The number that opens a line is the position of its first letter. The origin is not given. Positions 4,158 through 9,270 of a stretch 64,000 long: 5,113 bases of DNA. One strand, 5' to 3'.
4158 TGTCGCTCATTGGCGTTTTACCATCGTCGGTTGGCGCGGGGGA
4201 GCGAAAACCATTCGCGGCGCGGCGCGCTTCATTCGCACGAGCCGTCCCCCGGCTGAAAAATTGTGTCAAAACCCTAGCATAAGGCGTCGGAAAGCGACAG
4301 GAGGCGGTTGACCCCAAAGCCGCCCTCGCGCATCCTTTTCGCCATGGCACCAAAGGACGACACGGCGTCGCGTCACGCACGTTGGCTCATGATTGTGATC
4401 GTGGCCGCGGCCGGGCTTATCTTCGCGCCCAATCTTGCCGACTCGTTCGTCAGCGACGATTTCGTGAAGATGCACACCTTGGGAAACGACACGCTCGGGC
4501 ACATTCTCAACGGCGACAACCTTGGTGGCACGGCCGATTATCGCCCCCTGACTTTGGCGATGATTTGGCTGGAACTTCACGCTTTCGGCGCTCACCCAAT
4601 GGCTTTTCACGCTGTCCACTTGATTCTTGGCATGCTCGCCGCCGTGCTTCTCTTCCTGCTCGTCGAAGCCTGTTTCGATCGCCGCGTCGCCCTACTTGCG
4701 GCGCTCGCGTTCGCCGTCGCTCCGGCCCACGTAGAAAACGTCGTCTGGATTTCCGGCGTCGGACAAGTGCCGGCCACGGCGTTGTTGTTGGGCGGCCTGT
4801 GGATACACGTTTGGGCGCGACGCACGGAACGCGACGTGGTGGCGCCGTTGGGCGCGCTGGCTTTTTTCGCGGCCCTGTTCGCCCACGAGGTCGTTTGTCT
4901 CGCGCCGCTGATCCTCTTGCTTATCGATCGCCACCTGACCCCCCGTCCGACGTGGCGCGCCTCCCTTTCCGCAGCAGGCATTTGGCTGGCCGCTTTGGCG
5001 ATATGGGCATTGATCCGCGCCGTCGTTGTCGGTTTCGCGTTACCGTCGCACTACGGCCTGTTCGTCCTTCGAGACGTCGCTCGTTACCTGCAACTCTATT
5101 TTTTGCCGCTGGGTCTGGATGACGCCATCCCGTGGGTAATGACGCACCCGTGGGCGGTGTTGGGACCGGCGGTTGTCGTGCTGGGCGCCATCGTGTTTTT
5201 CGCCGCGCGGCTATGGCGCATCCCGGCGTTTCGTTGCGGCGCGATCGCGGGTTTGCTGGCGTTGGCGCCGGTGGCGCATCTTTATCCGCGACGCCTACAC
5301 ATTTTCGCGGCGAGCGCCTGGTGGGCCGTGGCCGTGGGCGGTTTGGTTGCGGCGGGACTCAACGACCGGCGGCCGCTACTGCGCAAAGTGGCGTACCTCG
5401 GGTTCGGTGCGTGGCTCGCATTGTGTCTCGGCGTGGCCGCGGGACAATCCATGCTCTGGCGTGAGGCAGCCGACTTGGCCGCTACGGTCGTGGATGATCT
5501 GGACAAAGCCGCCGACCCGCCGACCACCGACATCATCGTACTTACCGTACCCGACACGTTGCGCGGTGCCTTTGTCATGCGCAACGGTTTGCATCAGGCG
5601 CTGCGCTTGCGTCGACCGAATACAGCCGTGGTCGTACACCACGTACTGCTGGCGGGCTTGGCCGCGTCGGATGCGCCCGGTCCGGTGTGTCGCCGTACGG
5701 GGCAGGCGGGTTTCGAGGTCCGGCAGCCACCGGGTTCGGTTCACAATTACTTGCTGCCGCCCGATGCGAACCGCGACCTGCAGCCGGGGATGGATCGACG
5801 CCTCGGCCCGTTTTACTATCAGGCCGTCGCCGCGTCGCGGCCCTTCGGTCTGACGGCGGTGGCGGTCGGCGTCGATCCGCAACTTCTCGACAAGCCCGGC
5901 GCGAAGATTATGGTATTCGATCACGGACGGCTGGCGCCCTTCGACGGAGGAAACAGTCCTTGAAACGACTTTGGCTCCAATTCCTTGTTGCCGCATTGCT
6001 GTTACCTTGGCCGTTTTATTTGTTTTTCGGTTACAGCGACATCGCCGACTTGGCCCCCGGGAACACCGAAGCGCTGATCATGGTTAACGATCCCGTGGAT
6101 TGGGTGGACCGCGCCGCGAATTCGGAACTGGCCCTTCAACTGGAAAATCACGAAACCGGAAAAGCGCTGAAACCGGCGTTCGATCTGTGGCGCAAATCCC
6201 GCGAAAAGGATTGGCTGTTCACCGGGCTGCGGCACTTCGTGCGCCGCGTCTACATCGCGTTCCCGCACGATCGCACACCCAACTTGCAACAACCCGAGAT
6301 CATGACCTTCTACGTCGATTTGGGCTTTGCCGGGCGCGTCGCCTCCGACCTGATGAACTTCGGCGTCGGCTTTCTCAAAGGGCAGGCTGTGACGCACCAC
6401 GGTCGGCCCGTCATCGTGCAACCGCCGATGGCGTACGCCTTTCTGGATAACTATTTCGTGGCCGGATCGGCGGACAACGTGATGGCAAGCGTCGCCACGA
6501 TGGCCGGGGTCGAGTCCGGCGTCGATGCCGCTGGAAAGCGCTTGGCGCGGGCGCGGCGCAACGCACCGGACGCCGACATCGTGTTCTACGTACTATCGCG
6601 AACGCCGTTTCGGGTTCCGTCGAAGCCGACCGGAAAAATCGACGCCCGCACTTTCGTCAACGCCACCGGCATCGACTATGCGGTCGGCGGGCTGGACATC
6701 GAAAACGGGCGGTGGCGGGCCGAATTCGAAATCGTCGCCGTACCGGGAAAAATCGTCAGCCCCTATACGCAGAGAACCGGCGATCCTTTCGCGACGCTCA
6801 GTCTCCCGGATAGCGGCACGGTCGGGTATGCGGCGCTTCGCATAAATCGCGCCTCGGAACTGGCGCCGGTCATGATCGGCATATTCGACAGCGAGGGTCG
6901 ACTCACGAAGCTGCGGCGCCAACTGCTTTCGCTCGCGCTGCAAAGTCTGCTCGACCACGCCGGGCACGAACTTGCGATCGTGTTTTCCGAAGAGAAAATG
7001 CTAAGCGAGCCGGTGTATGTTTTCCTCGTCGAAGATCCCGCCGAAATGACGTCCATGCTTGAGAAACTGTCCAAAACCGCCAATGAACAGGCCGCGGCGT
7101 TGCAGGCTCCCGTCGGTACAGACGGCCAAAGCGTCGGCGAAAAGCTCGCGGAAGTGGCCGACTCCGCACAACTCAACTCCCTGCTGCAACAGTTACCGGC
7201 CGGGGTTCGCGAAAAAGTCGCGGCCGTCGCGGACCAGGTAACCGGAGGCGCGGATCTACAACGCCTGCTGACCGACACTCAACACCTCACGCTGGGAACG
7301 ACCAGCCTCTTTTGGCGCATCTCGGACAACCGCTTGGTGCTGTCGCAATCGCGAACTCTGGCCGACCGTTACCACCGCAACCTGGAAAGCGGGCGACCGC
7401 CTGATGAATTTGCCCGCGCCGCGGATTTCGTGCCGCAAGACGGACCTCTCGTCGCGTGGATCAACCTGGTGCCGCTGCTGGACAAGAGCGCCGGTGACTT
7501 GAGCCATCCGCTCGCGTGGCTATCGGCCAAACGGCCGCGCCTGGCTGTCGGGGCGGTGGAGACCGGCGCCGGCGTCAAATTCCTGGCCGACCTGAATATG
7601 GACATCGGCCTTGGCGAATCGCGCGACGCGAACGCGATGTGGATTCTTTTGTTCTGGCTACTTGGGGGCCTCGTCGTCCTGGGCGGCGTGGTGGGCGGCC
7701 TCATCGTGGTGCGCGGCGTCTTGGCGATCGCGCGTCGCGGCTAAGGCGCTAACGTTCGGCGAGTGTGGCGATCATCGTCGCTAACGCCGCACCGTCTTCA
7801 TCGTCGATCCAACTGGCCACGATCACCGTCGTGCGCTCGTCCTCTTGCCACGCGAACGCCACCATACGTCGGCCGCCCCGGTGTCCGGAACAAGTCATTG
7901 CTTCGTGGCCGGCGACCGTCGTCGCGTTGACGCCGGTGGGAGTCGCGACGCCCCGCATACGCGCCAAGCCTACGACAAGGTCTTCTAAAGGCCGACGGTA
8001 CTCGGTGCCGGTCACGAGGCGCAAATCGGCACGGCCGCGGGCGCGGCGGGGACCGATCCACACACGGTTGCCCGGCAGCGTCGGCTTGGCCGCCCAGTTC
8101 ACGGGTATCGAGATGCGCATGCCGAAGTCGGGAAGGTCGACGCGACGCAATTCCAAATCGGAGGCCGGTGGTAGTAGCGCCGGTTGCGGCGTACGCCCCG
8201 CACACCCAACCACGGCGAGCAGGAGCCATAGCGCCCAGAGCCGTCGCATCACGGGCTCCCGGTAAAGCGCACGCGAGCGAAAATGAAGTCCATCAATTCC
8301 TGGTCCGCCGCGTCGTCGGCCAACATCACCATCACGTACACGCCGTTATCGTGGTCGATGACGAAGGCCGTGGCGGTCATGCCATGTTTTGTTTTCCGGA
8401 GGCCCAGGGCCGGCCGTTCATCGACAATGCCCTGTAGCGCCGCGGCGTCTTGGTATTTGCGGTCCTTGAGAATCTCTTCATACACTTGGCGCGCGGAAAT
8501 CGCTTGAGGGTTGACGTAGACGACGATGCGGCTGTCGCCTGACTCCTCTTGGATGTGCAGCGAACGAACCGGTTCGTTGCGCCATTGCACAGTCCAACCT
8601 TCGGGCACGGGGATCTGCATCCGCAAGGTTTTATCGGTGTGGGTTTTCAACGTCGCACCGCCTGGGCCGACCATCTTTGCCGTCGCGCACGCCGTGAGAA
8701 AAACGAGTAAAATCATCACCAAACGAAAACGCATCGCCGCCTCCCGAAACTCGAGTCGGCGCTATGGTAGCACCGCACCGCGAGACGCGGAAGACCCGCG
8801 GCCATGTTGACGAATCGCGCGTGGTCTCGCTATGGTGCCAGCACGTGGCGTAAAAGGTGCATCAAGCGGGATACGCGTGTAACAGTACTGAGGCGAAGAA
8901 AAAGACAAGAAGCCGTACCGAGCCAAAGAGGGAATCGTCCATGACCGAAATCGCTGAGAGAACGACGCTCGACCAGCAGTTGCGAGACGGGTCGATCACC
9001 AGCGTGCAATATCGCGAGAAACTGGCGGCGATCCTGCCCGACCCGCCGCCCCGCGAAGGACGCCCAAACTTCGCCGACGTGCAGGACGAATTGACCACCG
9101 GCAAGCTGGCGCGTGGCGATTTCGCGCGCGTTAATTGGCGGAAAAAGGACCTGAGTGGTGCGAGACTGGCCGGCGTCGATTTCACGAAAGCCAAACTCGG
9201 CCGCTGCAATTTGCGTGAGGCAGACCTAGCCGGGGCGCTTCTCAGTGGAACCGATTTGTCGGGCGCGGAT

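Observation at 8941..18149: Operon of a 2091-aa pentapeptide-repeat/TM/TPR giant protein, a membrane SGNH hydrolase and a secreted helical protein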

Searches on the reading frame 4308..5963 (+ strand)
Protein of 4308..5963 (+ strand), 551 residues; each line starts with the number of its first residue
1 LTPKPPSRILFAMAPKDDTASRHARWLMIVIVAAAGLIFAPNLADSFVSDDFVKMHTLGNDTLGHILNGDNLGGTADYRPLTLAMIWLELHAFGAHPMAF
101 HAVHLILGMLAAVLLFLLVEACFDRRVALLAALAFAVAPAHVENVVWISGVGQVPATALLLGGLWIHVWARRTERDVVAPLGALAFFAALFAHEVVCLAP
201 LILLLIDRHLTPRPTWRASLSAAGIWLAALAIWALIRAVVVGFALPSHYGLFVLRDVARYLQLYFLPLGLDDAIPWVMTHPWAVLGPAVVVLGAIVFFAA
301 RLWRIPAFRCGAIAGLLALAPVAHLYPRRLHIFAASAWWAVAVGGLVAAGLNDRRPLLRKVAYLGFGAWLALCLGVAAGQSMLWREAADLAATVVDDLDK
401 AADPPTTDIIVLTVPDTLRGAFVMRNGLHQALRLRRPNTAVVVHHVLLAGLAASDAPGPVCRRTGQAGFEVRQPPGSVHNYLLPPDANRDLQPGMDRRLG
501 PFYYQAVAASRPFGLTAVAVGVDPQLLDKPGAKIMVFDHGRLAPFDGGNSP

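Call 11: search_protein_families(library=pfam, proteins=[window:4308-5963:+], max_evalue=0.001)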
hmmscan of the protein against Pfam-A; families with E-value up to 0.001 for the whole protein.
window:4308-5963:+ (551 aa): 0 families

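Call 23: search_protein_families(library=pfam, proteins=[window:4308-5963:+], max_evalue=1)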
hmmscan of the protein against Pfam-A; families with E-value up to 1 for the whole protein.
window:4308-5963:+ (551 aa): 1 family
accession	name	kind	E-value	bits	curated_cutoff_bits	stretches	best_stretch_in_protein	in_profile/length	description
PF13231.12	PMT_2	-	0.0017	19.1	26.1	1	80-234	4-152/160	Dolichyl-phosphate-mannose-protein mannosyltransferase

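Call 33: search_solved_structures(query=window:4308-5963:+, max_evalue=1)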
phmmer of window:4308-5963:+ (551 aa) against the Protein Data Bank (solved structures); distinct sequences matched with E-value up to 1: 0.

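Call 65: search_protein_families(library=ncbifam, proteins=[window:4308-5963:+], max_evalue=0.01)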
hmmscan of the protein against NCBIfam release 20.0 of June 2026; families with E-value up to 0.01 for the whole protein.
window:4308-5963:+ (551 aa): 1 family
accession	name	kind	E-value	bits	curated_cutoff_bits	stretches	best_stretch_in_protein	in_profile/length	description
TIGR04154.1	archaeo_STT3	subfamily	0.0043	15.4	450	1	102-142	100-140/831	oligosaccharyl transferase, archaeosortase A system-associated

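Call 95: search_protein_families(library=padloc, proteins=[window:4308-5960:+], max_evalue=0.001)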
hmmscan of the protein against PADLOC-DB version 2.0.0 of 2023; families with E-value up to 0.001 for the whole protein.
window:4308-5960:+ (551 aa): 0 families

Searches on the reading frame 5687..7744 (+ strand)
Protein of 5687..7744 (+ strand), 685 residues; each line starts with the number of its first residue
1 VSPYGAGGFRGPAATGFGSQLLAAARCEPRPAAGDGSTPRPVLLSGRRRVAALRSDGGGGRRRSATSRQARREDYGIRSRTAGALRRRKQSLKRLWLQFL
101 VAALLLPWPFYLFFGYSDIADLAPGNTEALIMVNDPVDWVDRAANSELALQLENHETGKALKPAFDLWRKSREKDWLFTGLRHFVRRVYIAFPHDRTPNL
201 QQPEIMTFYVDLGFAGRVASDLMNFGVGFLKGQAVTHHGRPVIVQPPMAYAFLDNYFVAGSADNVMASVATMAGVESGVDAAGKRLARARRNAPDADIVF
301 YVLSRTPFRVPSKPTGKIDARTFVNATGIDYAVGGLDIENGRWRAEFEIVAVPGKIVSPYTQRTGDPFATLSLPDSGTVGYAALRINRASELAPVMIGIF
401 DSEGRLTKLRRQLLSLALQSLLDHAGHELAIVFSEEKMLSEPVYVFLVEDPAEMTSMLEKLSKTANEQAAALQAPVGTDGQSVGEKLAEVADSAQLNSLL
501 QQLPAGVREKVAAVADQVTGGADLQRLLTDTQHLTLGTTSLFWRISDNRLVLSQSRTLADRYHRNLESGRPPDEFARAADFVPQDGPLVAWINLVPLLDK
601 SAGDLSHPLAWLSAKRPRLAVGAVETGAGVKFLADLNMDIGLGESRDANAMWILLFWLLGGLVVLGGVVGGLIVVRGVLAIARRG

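Call 11: search_protein_families(library=pfam, proteins=[window:5687-7744:+], max_evalue=0.001)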
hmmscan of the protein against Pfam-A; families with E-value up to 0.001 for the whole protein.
window:5687-7744:+ (685 aa): 0 families

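Call 23: search_protein_families(library=pfam, proteins=[window:5960-7744:+], max_evalue=1)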
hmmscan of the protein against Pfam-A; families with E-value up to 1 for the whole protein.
window:5960-7744:+ (594 aa): 1 family
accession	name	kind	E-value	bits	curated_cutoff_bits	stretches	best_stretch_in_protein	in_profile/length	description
PF16926.10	HisKA_4TM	-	0.11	12.7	22.6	1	556-585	59-88/130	Archaeal 4TM region of histidine kinase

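Call 32: search_solved_structures(query=window:5960-7744:+, max_evalue=1)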
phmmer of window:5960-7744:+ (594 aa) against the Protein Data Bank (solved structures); distinct sequences matched with E-value up to 1: 0.

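Call 41: find_homologous_proteins(query=window:5960-7744:+, max_evalue=0.001)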
Query window:5960-7744:+ (594 aa): 1 proteins with E <= 0.001 among 8000 candidates.
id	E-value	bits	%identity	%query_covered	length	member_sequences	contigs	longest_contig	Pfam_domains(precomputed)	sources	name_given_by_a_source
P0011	0.0e+0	1328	100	100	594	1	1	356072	-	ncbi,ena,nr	ncbi:MAG: hypothetical protein P9L99_15795 [Candidatus Lernaella stagnicola]|nr:hypothetical protein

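Call 65: search_protein_families(library=ncbifam, proteins=[window:5960-7744:+], max_evalue=0.01)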
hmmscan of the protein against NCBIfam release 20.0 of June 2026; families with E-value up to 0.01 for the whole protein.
window:5960-7744:+ (594 aa): 0 families

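Call 72: search_solved_structures(query=A2, max_evalue=10)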
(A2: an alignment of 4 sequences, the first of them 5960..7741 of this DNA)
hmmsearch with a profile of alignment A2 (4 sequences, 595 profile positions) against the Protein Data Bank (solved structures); distinct sequences matched with E-value up to 10: 9.
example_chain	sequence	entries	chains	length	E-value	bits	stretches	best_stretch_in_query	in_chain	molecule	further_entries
9dm3_A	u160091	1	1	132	0.0021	19.6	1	349-442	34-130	naphthalenediimide binding protein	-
3zyq_A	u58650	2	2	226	0.035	15.6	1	379-440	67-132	HEPATOCYTE GROWTH FACTOR-REGULATED TYROSINE KINASE SUBSTRATE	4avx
9epn_A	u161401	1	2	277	0.73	11.2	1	361-463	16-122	Sensor histidine kinase HprS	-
7vf3_B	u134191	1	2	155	1.2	10.5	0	401-451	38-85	Uteroglobin,PB1m7 peptide,Uteroglobin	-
3bpq_B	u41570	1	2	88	1.4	10.3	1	408-457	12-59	Toxin RelE3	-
7vg7_B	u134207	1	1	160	1.4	10.3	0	401-459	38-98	Uteroglobin,PB1m6A9 peptide,Uteroglobin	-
2mar_A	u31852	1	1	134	2.3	9.6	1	361-421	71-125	SXP/RAL-2 family protein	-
2kpo_A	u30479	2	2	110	2.6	9.4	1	351-436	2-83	rossmann 2x2 fold protein | De novo designed rossmann 2x2 fold protein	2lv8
8sjj_C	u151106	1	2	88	2.7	9.4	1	360-425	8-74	Septin 7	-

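Call 73: search_protein_families(library=pfam, alignment_id=A2, max_evalue=1)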
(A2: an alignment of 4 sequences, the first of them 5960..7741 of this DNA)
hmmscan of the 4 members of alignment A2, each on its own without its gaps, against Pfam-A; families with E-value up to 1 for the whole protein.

A. member 1, window:5960-7741:+ (594 aa): 1 family
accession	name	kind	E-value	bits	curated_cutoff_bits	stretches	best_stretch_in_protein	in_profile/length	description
PF16926.10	HisKA_4TM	-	0.11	12.7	22.6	1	556-585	59-88/130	Archaeal 4TM region of histidine kinase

B. families by the number of members that match (of 4 scanned): 4 families
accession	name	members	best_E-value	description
PF11832.13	DUF3352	1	2.6e-05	Protein of unknown function (DUF3352)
PF16926.10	HisKA_4TM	1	0.11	Archaeal 4TM region of histidine kinase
PF22412.1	TerS_C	1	0.13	Phage G20C small terminase C-terminal domain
PF10498.14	IFT57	1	0.14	Intra-flagellar transport protein 57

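Call 88: predict_structure(protein=window:5960-7741:+)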
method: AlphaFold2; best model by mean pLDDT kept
length: 594 residues; sequences in the alignment: 1
mean_pLDDT: 38.3   pTM: 0.22
mean pLDDT of the five models: 38.3, 36.1, 33.3, 33.0, 30.8
residues with pLDDT >= 90: 0; 70-90: 29; 50-70: 32; < 50: 533
segments of 3 or more residues with pLDDT < 50: 13-74, 83-375, 378-397, 399-401, 411-554
pLDDT, mean of each block of 10 residues (from residue 1): 52 45 35 34 44 45 42 48 43 37 33 34 33 36 30 34 35 31 34 42 35 26 27 28 26 27 23 26 29 29 31 37 38 34 30 34 44 47 45 46 51 43 34 33 24 25 33 41 39 34 32 41 38 36 37 50 73 81 81 64
secondary structure, 60 per line:
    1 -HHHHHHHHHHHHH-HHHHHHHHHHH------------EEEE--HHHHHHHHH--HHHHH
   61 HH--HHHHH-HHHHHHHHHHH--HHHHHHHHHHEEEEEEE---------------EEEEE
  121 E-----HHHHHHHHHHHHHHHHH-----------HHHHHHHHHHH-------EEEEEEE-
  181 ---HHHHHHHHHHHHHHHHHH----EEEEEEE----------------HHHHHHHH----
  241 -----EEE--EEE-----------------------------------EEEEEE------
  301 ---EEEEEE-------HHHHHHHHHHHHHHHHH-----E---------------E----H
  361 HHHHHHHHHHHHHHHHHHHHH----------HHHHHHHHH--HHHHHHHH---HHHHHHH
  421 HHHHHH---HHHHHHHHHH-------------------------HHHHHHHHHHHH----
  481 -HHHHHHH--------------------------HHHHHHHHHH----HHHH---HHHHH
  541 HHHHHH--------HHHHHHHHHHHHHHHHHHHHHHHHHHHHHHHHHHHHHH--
elements in order: H2-14 H16-26 E39-42 H45-53 H56-62 H65-69 H71-81 H84-93 E94-100 E116-121 H127-143 H155-165 E173-179 H184-201 E206-212 H229-236 E246-248 E251-253 E289-294 E304-309 H317-333 H360-381 H392-400 H403-410 H414-426 H430-439 H465-476 H482-488 H515-524 H529-532 H536-546 H555-592

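Call 95: search_protein_families(library=padloc, proteins=[window:5960-7741:+], max_evalue=0.001)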
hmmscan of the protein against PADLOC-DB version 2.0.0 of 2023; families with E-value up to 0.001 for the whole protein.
window:5960-7741:+ (594 aa): 0 families

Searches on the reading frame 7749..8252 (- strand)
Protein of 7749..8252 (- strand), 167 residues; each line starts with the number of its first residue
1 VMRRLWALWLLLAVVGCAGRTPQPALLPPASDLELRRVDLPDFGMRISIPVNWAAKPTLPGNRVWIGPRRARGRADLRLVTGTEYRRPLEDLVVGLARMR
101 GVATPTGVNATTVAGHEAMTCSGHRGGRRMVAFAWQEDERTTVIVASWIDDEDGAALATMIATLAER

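Call 7: search_protein_families(library=pfam, proteins=[window:7749-8252:-], max_evalue=0.01)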
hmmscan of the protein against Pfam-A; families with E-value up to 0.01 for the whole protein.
window:7749-8252:- (167 aa): 0 families

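Call 8: search_protein_families(library=ncbifam, proteins=[window:7749-8252:-], max_evalue=0.01)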
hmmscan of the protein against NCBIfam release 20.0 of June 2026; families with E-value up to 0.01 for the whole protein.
window:7749-8252:- (167 aa): 0 families

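Call 23: search_protein_families(library=pfam, proteins=[window:7749-8252:-], max_evalue=1)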
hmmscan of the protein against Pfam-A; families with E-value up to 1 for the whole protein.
window:7749-8252:- (167 aa): 0 families

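Call 95: search_protein_families(library=padloc, proteins=[window:7749-8252:-], max_evalue=0.001)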
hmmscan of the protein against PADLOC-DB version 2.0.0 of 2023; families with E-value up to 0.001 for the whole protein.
window:7749-8252:- (167 aa): 0 families

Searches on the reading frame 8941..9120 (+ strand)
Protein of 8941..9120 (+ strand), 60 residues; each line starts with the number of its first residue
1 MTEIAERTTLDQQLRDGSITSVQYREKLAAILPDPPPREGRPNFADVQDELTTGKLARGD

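Call 94: search_protein_families(library=pfam, proteins=[window:8941-9120:+], max_evalue=10)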
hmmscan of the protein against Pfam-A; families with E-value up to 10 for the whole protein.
seq(60 aa): 1 family
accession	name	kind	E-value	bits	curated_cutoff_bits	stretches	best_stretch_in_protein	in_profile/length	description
PF06773.16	Bim_N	-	0.099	12.9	27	1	5-23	19-37/40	Bim protein N-terminus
